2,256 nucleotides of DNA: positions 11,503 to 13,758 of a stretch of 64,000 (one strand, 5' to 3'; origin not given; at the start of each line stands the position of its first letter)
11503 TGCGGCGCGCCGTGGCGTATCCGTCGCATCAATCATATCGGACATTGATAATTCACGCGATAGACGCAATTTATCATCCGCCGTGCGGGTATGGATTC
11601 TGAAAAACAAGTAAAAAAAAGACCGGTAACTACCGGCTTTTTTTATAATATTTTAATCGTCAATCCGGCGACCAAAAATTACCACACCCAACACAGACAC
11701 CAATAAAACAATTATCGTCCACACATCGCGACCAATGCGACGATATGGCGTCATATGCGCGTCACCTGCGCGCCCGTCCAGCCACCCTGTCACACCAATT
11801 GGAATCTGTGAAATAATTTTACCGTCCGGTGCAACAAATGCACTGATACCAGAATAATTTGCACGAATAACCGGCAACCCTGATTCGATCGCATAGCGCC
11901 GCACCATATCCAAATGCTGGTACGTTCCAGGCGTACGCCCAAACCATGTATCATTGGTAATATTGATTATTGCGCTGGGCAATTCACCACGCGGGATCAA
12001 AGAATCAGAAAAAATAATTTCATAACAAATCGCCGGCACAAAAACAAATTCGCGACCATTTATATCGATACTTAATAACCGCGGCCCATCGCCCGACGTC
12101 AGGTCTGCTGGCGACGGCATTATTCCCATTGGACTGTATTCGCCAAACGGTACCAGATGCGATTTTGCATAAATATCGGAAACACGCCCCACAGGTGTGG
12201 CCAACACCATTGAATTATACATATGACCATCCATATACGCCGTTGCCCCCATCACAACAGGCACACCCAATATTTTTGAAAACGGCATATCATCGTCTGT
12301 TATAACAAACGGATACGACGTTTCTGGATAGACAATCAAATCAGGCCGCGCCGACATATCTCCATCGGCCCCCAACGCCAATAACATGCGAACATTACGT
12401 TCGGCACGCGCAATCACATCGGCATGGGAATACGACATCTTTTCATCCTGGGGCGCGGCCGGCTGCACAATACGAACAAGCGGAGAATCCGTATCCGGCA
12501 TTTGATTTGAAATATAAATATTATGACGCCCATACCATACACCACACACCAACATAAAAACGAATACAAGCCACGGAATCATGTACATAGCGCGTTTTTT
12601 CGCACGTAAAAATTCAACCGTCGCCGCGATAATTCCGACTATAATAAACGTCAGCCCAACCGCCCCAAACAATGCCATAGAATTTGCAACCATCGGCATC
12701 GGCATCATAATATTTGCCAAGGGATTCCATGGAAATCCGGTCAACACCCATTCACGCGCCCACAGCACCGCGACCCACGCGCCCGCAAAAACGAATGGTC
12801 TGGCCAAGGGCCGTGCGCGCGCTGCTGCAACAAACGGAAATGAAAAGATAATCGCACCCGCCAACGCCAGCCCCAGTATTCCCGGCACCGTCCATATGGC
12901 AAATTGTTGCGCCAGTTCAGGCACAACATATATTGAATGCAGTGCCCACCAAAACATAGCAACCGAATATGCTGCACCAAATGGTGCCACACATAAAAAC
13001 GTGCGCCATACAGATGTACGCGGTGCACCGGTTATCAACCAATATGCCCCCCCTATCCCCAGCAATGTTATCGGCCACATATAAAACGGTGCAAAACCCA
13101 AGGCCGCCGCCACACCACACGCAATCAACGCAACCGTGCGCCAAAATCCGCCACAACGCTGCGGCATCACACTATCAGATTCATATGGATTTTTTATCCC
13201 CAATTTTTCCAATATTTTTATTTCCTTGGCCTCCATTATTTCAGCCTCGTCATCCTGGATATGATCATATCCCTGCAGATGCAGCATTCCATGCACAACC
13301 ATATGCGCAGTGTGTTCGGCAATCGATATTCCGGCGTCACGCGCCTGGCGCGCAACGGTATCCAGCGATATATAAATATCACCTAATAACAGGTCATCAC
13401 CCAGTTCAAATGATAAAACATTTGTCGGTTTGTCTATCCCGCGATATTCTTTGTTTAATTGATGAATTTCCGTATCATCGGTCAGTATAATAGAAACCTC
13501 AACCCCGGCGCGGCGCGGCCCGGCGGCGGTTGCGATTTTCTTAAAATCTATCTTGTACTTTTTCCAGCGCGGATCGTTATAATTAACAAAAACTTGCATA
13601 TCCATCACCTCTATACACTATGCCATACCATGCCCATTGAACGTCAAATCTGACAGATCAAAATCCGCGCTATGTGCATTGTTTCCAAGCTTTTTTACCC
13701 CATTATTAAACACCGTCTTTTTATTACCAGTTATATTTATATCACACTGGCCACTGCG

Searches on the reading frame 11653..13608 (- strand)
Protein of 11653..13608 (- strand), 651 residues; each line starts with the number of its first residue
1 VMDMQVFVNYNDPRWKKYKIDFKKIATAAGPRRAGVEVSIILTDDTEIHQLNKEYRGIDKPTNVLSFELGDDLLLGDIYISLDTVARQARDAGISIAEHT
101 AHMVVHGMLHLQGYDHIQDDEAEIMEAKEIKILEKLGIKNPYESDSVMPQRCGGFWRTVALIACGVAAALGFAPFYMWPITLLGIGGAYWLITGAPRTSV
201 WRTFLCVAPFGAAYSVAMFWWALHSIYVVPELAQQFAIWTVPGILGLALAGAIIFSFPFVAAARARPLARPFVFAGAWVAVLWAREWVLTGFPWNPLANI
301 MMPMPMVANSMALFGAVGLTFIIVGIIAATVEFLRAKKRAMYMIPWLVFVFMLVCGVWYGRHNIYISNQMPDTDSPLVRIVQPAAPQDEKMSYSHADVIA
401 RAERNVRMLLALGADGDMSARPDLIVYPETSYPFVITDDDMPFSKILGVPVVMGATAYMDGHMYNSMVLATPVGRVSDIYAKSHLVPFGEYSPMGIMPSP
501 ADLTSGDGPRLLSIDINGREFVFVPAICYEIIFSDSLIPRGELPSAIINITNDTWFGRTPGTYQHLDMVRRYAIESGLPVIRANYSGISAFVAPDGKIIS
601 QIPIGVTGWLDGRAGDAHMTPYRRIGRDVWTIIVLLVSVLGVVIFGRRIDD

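Call 9: search_protein_families(library=pfam, proteins=[window:11653-13608:-], max_evalue=0.00001)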
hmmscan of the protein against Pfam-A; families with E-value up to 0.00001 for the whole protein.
window:11653-13608:- (651 aa): 3 families
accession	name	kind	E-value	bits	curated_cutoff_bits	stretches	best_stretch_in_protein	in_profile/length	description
PF02130.23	YbeY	-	1.2e-36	125.9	25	1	33-136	25-129/129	Endoribonuclease YbeY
PF20154.4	LNT_N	-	2.4e-19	70.5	27.1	1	165-326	2-156/159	Apolipoprotein N-acyltransferase N-terminal domain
PF00795.27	CN_hydrolase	-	9.5e-18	64.9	23.2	1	448-602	75-234/256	Carbon-nitrogen hydrolase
